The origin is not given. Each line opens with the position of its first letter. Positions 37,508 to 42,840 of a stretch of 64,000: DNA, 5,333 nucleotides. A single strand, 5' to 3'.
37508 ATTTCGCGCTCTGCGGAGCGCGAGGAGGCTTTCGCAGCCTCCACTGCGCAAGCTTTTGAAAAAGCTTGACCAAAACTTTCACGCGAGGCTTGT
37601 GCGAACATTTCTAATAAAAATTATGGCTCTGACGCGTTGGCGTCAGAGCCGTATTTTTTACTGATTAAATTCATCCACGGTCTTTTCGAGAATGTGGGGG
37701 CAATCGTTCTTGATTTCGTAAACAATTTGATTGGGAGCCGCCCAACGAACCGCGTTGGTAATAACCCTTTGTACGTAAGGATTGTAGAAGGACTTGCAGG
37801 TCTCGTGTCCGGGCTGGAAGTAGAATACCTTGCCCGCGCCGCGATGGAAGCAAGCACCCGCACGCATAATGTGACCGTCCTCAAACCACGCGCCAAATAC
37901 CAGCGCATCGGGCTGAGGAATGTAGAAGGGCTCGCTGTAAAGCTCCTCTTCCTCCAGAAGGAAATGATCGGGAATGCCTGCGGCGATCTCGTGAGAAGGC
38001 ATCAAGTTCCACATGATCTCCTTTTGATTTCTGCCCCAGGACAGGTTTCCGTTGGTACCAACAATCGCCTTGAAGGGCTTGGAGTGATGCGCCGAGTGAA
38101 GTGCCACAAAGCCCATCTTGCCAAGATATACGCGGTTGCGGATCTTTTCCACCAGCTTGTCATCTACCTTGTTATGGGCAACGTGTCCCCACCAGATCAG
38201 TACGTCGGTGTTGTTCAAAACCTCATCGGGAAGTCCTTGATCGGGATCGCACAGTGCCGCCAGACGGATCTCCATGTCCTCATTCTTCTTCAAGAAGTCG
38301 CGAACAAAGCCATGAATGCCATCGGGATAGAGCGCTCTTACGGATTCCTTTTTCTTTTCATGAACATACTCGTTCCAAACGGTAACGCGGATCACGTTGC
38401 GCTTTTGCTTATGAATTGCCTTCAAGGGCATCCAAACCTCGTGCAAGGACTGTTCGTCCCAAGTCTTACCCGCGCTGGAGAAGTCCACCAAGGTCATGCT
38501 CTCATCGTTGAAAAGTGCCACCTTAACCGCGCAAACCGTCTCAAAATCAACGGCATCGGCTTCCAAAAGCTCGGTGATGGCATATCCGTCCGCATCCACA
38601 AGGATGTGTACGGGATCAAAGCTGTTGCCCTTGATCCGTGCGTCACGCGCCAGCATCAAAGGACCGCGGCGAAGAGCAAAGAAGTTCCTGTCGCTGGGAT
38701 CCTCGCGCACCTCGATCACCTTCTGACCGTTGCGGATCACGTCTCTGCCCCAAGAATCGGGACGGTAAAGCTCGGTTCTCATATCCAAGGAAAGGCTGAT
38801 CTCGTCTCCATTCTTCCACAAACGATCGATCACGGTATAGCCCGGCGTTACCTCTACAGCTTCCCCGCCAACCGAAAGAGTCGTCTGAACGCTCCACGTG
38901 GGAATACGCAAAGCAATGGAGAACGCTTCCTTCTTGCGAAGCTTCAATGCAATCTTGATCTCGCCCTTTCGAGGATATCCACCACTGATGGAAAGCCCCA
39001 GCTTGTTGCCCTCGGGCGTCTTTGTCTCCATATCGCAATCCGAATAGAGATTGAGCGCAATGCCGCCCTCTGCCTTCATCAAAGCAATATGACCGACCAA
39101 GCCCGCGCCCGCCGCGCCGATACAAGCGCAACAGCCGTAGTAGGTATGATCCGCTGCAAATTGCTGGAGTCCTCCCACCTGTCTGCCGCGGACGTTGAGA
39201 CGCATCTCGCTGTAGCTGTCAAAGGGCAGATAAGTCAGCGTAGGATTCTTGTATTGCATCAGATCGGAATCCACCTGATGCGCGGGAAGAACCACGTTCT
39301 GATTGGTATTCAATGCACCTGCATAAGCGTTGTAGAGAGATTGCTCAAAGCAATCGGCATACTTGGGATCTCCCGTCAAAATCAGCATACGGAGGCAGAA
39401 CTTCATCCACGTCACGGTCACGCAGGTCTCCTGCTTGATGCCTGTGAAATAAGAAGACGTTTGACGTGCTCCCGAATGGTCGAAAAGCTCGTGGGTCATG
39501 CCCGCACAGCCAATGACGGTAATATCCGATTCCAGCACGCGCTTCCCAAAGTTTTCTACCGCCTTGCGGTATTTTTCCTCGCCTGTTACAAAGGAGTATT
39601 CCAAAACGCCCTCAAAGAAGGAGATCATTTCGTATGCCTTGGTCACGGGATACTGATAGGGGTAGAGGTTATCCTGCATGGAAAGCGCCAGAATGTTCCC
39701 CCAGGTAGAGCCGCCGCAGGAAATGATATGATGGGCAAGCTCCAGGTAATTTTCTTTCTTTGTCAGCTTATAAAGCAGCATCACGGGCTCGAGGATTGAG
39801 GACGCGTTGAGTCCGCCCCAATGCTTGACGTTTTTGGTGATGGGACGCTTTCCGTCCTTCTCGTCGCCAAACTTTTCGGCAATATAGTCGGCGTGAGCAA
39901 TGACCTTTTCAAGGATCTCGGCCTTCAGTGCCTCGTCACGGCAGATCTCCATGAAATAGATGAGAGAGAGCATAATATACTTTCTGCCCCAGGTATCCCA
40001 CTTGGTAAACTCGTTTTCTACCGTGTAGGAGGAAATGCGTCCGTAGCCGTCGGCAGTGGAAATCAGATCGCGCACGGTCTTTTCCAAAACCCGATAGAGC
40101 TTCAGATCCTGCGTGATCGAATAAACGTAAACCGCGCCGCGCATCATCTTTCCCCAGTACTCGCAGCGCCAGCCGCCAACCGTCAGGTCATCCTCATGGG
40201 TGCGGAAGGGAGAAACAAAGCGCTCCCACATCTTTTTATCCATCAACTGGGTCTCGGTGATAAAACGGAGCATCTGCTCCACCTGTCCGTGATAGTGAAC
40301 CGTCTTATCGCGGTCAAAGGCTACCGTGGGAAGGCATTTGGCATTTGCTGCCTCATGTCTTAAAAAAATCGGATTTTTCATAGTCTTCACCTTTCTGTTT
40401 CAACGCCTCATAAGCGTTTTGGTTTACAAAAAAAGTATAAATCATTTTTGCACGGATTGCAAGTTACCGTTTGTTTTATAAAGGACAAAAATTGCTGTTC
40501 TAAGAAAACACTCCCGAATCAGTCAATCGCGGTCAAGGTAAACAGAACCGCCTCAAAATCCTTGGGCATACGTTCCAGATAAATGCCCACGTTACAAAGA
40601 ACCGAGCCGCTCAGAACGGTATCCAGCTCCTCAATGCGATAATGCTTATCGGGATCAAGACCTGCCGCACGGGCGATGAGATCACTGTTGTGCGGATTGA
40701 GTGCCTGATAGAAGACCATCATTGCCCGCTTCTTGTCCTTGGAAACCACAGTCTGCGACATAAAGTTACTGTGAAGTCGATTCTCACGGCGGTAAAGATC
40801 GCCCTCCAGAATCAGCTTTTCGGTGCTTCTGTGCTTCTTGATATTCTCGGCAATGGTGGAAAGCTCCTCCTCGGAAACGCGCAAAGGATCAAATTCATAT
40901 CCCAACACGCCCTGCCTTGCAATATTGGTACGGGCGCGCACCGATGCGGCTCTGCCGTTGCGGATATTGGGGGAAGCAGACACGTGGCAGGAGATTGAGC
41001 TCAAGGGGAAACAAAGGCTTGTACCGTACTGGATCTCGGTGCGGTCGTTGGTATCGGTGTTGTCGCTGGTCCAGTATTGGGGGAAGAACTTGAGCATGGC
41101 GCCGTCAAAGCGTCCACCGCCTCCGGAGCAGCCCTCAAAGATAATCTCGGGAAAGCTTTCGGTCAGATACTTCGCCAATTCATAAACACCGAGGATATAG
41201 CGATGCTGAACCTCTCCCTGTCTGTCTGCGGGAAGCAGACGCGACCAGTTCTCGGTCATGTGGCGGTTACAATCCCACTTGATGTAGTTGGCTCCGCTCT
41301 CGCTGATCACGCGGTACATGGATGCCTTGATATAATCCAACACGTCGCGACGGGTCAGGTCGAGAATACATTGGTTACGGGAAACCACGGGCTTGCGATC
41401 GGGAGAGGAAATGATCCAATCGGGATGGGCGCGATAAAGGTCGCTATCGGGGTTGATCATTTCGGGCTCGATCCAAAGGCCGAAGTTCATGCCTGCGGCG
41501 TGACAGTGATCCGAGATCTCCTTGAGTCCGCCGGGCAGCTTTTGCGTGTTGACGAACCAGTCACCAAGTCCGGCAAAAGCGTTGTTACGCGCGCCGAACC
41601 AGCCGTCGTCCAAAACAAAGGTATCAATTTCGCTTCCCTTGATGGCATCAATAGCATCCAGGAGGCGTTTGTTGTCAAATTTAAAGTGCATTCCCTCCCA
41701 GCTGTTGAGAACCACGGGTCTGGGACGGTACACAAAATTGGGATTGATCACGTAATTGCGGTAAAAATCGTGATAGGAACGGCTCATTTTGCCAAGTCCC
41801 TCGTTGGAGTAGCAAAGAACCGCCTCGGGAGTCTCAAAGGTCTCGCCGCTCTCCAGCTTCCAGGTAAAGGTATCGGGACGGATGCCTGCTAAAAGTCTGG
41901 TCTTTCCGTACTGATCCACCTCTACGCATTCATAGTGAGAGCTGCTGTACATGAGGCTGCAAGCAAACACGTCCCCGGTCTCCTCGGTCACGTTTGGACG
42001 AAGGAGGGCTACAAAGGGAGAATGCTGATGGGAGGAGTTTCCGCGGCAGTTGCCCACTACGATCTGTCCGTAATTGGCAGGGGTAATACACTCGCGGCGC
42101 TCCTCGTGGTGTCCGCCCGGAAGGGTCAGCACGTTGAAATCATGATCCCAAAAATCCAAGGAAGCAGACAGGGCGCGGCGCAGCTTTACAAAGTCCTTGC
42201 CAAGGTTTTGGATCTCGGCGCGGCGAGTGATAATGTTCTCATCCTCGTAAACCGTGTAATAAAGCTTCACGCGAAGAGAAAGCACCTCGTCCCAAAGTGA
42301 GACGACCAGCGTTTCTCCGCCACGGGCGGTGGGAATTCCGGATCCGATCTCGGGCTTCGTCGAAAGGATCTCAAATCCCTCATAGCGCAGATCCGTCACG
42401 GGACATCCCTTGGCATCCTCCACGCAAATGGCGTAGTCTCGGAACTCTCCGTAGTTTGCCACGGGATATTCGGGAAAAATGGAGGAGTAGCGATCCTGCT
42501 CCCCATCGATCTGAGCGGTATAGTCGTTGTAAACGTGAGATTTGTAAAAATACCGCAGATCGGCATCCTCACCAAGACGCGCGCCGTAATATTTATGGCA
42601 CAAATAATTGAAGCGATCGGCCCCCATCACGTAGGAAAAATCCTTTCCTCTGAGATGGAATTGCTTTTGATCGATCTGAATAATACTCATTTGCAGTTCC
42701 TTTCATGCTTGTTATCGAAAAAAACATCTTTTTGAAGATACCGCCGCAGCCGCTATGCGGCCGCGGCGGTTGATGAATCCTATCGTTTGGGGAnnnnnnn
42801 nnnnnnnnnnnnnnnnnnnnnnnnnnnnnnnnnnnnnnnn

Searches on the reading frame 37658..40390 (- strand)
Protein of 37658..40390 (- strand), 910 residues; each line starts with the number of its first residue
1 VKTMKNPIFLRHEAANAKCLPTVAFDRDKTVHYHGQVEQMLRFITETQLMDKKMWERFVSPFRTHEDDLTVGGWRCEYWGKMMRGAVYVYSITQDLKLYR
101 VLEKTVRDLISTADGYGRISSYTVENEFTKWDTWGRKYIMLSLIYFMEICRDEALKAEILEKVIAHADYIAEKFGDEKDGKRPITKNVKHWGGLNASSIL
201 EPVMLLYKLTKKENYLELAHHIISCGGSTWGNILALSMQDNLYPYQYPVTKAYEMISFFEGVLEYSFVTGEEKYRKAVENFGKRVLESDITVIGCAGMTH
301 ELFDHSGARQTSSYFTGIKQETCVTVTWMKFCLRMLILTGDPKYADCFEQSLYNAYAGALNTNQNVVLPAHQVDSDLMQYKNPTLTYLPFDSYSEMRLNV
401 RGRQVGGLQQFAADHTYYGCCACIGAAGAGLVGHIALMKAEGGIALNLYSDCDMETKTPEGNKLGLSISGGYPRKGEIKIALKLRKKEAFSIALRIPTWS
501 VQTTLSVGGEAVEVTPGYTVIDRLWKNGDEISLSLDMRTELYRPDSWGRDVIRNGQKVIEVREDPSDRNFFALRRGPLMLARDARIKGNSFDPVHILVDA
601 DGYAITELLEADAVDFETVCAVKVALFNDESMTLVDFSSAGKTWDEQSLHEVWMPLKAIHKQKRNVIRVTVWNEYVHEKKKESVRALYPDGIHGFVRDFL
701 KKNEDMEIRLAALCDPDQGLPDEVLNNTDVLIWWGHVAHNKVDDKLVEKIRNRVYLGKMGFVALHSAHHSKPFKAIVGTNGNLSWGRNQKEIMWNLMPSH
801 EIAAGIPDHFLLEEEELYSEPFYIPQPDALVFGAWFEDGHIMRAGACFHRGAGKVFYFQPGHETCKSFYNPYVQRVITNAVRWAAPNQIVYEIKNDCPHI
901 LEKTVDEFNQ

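Call 5: search_protein_families(library=pfam, proteins=[window:37658-40390:-], max_evalue=0.1)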
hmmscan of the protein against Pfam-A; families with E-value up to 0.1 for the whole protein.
window:37658-40390:- (910 aa): 4 families
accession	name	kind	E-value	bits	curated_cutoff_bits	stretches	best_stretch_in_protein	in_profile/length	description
PF06283.17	ThuA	-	2.6e-28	100.2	33.4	1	668-884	1-209/209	Trehalose utilisation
PF07944.18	Beta-AFase-like_GH127_cat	-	1.7e-24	87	24.9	1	72-362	53-331/376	Beta-L-arabinofuranosidase, GH127 catalytic domain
PF20736.2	Glyco_hydro127M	-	1.4e-16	60.8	24.2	1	444-537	2-95/95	Beta-L-arabinofuranosidase, GH127 middle domain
PF07470.19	Glyco_hydro_88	-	0.0068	15.9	26.6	0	253-314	29-85/352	Glycosyl Hydrolase Family 88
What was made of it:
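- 37658..40390 (-): GH127-ThuA fusion (910 aa), last gene of the putative operon. Pfam (call 5).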

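Call 63: search_protein_families(library=ncbifam, proteins=[window:37658-40390:-], max_evalue=0.001)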
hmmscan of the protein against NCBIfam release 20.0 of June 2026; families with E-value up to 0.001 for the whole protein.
window:37658-40390:- (910 aa): 1 family
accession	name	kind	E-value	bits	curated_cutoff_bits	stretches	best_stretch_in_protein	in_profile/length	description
NF049879.1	AcerHdlse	equivalog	1.1e-28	100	950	1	204-543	209-544/657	aceric acid hydrolase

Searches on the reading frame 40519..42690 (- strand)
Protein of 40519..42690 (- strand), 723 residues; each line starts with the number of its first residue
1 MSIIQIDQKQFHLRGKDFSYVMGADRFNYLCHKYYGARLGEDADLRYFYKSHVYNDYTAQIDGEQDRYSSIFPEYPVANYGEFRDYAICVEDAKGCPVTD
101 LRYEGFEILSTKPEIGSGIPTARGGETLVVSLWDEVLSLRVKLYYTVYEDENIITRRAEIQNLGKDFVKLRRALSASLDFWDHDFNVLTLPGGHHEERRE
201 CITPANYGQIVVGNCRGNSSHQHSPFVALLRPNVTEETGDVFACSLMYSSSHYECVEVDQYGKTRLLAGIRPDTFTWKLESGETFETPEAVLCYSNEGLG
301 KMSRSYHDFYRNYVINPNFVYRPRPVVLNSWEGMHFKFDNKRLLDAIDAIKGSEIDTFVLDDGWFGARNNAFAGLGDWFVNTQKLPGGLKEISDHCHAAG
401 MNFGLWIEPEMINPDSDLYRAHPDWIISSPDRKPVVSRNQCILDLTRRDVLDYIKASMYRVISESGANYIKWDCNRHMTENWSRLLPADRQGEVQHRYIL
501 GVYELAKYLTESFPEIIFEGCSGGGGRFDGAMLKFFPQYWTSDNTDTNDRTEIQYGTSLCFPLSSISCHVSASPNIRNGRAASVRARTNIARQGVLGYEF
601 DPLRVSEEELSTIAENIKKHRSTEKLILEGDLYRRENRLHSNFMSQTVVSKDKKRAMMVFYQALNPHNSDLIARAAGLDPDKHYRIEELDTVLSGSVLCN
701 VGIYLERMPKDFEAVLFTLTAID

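Call 5: search_protein_families(library=pfam, proteins=[window:40519-42690:-], max_evalue=0.1)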
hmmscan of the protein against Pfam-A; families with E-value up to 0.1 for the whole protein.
window:40519-42690:- (723 aa): 5 families
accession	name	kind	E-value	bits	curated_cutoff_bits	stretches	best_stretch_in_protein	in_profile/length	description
PF02065.24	Melibiase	-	4.7e-135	450.5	27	1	284-629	1-346/347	Melibiase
PF16875.11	Glyco_hydro_36N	-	1.8e-67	227.9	27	1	28-280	1-253/253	Glycosyl hydrolase family 36 N-terminal domain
PF16874.11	Glyco_hydro_36C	-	2e-14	54.2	27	1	647-719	5-77/77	Glycosyl hydrolase family 36 C-terminal domain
PF01055.32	Glyco_hydro_31_2nd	-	2.8e-05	24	23.5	1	353-504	36-191/328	Glycosyl hydrolases family 31 TIM-barrel domain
PF19669.4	DUF6172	-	0.064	13.8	27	0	440-479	15-53/95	Family of unknown function (DUF6172)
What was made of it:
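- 40519..42690 (-): GH36 (melibiase-type, 723 aa), 103 bp downstream of A. Pfam GH36N, Melibiase and GH36C, E = 5e-135 (call 5).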

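Call 63: search_protein_families(library=ncbifam, proteins=[window:40519-42690:-], max_evalue=0.001)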
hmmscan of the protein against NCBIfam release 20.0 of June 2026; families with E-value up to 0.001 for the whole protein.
window:40519-42690:- (723 aa): 1 family
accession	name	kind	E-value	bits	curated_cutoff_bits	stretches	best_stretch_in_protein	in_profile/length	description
NF053652.1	BtArabpyrBAD1528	equivalog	8.8e-19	67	1100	1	345-547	335-537/730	beta-L-arabinopyranosidase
